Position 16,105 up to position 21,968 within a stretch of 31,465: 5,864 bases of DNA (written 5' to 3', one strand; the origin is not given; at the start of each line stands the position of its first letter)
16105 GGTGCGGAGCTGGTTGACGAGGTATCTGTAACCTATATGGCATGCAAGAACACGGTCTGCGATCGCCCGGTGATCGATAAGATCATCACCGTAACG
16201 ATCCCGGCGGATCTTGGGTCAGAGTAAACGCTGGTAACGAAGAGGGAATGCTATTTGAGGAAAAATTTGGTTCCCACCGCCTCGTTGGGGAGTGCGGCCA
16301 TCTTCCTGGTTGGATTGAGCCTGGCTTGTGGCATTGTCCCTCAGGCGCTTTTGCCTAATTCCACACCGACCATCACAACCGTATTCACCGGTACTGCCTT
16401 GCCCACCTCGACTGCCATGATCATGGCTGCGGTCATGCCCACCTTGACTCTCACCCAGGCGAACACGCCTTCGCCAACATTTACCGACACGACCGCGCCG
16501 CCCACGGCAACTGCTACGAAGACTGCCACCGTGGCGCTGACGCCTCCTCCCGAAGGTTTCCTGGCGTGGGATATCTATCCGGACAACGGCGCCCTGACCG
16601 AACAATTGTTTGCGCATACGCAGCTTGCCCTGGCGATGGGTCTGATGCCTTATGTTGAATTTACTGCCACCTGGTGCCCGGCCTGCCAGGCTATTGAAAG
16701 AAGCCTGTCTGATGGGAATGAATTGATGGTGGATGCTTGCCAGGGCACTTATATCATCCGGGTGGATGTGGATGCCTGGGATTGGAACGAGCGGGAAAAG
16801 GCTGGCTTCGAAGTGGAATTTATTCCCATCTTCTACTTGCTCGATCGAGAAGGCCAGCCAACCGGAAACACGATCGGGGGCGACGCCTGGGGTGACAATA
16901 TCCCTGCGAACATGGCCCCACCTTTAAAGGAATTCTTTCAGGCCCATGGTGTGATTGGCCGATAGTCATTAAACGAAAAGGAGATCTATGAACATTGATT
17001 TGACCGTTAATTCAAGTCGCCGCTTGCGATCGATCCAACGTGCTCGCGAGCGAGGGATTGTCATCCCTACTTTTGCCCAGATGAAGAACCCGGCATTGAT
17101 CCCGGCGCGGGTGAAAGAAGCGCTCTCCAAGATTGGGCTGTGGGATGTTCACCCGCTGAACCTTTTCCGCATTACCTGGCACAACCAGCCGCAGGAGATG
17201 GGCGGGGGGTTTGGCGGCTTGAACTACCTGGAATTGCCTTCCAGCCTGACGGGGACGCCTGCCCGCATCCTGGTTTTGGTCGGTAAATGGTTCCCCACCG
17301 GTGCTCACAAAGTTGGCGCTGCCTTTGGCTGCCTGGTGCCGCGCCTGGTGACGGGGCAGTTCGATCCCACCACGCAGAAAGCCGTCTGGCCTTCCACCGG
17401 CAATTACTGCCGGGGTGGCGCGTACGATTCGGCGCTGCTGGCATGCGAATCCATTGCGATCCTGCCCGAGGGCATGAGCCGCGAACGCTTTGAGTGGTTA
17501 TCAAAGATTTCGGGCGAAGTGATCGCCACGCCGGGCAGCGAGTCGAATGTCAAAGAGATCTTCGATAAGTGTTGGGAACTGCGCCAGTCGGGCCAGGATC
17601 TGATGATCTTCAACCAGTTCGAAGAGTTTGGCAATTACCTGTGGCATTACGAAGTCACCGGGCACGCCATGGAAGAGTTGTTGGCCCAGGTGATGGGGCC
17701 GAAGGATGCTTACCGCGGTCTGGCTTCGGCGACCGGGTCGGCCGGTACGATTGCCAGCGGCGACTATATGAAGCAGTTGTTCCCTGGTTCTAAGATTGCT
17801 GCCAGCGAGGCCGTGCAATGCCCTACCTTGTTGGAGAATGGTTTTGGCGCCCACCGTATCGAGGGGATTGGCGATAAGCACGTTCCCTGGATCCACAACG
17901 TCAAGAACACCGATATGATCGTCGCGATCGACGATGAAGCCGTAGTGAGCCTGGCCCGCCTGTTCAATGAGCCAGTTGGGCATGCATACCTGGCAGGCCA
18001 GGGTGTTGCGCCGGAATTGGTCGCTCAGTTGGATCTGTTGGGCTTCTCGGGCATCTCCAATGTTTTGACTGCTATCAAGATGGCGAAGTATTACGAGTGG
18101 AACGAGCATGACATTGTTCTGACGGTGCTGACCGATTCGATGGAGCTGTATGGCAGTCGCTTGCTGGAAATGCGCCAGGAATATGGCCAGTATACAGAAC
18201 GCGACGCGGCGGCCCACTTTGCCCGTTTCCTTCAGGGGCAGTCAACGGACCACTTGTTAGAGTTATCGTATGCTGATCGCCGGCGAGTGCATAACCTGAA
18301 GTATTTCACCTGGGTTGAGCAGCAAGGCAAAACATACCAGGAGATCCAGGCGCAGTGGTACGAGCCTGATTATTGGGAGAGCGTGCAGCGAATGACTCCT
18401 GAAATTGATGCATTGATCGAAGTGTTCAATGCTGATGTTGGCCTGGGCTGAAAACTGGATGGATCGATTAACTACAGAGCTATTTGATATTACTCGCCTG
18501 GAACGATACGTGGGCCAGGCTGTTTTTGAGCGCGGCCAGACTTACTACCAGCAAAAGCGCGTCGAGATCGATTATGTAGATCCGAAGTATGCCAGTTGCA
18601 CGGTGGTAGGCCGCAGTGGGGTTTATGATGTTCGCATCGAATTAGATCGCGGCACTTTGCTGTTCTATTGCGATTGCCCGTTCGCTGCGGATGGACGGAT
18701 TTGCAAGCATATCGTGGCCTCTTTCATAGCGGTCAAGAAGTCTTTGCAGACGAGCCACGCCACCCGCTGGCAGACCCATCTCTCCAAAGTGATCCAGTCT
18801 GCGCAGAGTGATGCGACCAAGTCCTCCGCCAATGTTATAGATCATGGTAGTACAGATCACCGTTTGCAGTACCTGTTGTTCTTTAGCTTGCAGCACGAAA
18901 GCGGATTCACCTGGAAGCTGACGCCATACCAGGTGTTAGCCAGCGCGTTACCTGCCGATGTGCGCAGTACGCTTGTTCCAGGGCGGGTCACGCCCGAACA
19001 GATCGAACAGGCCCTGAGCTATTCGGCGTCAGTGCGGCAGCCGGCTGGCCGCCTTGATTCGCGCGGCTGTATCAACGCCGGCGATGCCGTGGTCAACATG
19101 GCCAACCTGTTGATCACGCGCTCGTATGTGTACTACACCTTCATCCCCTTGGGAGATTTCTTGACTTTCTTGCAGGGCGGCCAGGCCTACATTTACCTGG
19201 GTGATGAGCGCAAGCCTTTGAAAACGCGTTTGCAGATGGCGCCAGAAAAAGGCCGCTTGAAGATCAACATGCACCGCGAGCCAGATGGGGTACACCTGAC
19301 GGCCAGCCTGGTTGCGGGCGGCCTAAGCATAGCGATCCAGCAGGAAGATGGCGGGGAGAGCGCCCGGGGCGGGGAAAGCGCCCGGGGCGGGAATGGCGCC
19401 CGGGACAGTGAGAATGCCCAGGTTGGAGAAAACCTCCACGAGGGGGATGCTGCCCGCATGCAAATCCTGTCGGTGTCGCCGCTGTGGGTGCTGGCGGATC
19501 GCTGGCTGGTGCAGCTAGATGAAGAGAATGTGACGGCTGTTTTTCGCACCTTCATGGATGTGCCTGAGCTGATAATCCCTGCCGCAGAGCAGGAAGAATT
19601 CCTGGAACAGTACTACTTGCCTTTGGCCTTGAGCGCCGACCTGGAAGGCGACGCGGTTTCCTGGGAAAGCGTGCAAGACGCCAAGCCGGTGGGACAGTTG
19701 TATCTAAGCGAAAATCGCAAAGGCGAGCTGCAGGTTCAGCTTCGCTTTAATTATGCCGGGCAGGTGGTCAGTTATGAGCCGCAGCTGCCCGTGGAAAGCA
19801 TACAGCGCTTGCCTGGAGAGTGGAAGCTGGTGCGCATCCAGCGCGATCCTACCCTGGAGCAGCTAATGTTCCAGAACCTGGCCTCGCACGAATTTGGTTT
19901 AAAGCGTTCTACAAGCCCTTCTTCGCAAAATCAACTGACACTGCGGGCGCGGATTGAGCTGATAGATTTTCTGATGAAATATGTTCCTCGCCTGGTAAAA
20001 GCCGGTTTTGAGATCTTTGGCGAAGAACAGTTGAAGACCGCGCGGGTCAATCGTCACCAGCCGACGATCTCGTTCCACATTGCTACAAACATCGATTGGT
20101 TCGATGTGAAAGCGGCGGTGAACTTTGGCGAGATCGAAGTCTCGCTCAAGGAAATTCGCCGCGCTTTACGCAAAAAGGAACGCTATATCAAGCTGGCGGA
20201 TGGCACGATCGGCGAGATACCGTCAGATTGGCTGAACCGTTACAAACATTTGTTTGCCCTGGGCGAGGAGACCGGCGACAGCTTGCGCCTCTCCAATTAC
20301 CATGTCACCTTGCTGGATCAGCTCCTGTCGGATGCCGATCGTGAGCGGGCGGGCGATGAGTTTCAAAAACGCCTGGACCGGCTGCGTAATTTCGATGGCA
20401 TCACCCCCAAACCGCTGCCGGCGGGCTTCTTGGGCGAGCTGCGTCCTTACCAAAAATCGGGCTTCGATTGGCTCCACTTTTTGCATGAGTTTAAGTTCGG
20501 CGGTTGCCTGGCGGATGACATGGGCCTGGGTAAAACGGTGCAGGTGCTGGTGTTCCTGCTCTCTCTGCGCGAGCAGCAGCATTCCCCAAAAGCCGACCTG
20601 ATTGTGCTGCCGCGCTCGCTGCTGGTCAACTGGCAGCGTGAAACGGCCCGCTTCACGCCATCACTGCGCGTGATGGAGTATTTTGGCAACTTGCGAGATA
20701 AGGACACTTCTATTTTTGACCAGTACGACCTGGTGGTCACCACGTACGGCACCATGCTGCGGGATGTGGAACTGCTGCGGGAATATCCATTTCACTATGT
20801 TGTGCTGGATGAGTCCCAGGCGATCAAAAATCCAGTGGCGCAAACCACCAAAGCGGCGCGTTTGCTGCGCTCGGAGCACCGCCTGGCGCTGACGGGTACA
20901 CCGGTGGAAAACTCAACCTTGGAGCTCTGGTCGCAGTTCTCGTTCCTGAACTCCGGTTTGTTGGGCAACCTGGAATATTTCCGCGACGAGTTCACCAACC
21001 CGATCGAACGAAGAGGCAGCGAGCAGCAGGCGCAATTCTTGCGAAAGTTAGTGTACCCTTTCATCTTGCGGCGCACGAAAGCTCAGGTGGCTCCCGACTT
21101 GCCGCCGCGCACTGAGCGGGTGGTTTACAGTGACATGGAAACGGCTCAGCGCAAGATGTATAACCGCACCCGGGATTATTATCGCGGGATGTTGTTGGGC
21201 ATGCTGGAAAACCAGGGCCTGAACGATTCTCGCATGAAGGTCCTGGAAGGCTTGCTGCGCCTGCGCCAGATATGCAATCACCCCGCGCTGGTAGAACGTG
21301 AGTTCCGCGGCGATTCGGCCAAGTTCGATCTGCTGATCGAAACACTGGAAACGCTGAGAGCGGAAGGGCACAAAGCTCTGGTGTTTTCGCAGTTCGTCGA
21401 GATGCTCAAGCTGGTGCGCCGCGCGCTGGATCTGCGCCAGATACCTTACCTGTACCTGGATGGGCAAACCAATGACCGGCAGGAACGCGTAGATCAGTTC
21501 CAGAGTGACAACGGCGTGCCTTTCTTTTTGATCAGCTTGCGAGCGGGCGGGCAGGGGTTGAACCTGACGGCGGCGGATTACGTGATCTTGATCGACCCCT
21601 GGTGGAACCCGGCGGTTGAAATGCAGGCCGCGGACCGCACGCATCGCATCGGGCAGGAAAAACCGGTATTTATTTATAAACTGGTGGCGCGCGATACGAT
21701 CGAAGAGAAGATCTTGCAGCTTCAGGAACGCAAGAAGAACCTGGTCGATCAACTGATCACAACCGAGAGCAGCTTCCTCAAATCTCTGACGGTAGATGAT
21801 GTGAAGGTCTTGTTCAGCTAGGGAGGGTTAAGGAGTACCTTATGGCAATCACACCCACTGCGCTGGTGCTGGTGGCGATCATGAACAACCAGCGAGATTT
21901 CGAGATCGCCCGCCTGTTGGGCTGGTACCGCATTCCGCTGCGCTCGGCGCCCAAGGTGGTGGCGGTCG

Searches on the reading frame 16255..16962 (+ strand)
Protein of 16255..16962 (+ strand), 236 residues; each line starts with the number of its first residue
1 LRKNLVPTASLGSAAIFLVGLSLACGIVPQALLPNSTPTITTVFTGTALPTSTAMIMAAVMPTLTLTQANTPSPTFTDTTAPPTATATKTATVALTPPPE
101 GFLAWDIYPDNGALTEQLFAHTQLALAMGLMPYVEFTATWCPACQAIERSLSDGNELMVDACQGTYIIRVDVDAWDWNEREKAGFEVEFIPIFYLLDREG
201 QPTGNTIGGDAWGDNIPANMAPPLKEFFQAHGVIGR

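Call 28: search_protein_families(library=ncbifam, proteins=[window:16255-16962:+], max_evalue=0.001)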
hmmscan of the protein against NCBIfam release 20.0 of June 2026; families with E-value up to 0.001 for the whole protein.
window:16255-16962:+ (236 aa): 0 families

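Call 34: search_protein_families(library=pfam, proteins=[window:16255-16962:+], max_evalue=0.00001)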
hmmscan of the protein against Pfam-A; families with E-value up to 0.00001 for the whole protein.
window:16255-16962:+ (236 aa): 1 family
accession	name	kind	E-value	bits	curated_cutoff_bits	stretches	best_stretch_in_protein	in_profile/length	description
PF00085.26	Thioredoxin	-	5.4e-07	30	23.5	1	134-208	23-90/103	Thioredoxin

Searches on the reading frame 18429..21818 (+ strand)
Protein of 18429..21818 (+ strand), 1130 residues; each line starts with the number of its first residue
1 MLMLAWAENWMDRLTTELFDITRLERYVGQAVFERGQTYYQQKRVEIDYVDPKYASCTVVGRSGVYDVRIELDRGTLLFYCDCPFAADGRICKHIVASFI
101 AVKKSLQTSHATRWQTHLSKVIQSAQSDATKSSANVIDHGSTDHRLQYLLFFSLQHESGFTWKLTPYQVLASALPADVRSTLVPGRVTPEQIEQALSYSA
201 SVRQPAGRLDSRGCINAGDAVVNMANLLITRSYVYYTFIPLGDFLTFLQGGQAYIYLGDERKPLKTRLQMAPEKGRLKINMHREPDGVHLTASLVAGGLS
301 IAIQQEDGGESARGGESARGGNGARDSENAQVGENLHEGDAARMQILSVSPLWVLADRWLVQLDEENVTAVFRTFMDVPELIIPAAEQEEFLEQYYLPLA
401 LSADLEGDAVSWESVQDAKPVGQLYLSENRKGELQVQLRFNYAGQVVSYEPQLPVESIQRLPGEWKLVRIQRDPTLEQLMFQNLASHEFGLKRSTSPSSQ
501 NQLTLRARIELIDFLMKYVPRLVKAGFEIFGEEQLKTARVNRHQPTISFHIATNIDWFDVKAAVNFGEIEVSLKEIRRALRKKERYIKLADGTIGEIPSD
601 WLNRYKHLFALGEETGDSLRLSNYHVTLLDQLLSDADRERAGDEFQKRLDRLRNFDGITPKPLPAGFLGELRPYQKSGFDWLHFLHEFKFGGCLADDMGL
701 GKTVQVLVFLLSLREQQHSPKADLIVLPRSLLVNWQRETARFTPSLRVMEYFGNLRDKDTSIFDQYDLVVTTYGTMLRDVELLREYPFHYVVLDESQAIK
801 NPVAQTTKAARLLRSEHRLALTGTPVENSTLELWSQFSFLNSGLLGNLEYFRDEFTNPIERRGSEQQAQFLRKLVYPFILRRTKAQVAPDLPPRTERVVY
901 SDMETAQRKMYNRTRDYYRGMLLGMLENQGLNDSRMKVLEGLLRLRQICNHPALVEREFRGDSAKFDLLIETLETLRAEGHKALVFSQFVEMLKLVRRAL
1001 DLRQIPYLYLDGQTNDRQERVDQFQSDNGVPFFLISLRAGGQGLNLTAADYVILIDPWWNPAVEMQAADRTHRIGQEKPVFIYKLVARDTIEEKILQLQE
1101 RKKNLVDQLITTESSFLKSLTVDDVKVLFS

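Call 6: search_protein_families(library=pfam, proteins=[window:18429-21818:+], max_evalue=0.01)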
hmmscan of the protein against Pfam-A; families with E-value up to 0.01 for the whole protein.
window:18429-21818:+ (1130 aa): 6 families
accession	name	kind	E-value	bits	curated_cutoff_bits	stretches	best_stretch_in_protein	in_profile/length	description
PF00176.29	SNF2-rel_dom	-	2.1e-70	237.5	24.9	1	674-953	1-289/290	SNF2-related domain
PF00271.37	Helicase_C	-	4.2e-23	82.1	23.5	1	965-1075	2-110/110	Helicase conserved C-terminal domain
PF08455.15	SNF2_assoc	-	1.2e-22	80.9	27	1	350-656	71-366/373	Bacterial SNF2 helicase associated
PF04851.21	ResIII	-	3.6e-08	33.9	22.5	1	670-826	3-163/164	Type III restriction enzyme, res subunit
PF00270.35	DEAD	-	1.8e-05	25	26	1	697-826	22-161/167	DEAD/DEAH box helicase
PF04434.22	SWIM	-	0.00021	21.2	19.6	1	66-102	1-37/38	SWIM zinc finger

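Call 14: search_protein_families(library=padloc, proteins=[window:18429-21818:+], max_evalue=0.01)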
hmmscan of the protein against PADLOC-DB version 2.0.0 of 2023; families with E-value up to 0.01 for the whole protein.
window:18429-21818:+ (1130 aa): 35 families (the best 25 are shown)
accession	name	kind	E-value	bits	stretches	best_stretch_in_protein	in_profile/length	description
PDLC02842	DpdE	-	1.7e-154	514.2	1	619-1117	649-1158/1176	DpdE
PDLC02849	DpdE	-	5.4e-131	436.4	1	550-1111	281-834/857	DpdE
PDLC02851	DpdE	-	1.4e-126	421.7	1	545-1129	462-1054/1055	DpdE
PDLC00633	ZorD1|ZorD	-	2e-121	404.8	1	538-1112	308-887/908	"SWI2/SNF2 helicase, Mrr-like nuclease"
PDLC02850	DpdE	-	2.3e-120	401.4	2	551-1113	686-1245/1282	DpdE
PDLC02845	DpdE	-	7.1e-117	389.8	1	515-1128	697-1290/1293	DpdE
PDLC00632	ZorD1|ZorD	-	2.2e-96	321.9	2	765-1115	715-1085/1101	"SWI2/SNF2 helicase, Mrr-like nuclease"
PDLC00629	ZorD1|ZorD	-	3.6e-96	321.1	1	570-1110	384-955/1012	"SWI2/SNF2 helicase, Mrr-like nuclease"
PDLC00631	ZorD1|ZorD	-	2.1e-87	292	1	670-1108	441-908/1071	"SWI2/SNF2 helicase, Mrr-like nuclease"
PDLC00634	ZorD1|ZorD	-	2.3e-86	288.6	1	660-1113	484-972/1208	"SWI2/SNF2 helicase, Mrr-like nuclease"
PDLC02848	DpdE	-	2.1e-71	239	1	551-1002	238-685/856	DpdE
PDLC02854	DpdE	-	9.2e-63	210.5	1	671-1110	580-1062/1083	DpdE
PDLC00627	ZorD1|ZorD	-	4e-61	205.1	2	767-1113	608-992/1006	"SWI2/SNF2 helicase, Mrr-like nuclease"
PDLC00628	ZorD1|ZorD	-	4.3e-59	198.2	1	664-1093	506-948/1171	"SWI2/SNF2 helicase, Mrr-like nuclease"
PDLC02627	DrmD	-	1.2e-38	130.8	1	694-1108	323-696/748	DrmD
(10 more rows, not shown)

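Call 28: search_protein_families(library=ncbifam, proteins=[window:18429-21818:+], max_evalue=0.001)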
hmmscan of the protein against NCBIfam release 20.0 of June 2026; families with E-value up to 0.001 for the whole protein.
window:18429-21818:+ (1130 aa): 10 families
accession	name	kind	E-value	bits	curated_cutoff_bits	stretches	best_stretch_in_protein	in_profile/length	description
NF058637.1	helic_SCO1167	equivalog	1.5e-132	443.5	1200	1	647-1125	446-925/932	SCO1167/SCO6262 family helicase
NF053675.1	pilus_reg_Snf2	equivalog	5.5e-125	418.7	1100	1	424-1127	361-1024/1029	pilus expression-regulating Snf2 family helicase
NF041790.1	anti-phage_ZorD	equivalog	5.9e-82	276.1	1500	2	767-1084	705-1034/1035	type I Zorya anti-phage system protein ZorD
NF058636.1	helic_sll1366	equivalog_domain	1e-18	67.4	550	1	617-702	506-589/589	sll1366 family intein-prone helicase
NF038318.1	DISARM_DrmD_b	equivalog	3e-18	65.3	950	2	683-920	40-280/868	DISARM system SNF2-like helicase DrmD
NF042964.1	phospholipD_antiphage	equivalog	1.8e-12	46.4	1100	1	1034-1106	749-823/895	phospholipase D-like domain-containing anti-phage protein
NF038317.1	DISARM_DrmD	equivalog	5e-09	35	610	1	694-828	129-288/1021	DISARM system SNF2-like helicase DrmD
NF041062.1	DpdE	equivalog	1.1e-07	30.2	500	0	962-1081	525-649/1048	protein DpdE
NF003426.0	PRK04914.1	equivalog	1.9e-05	23.1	576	0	694-799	175-285/959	RNA polymerase-associated protein RapA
NF010337.0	PRK13766.1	equivalog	0.0008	17.6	610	0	964-1112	348-504/781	Hef nuclease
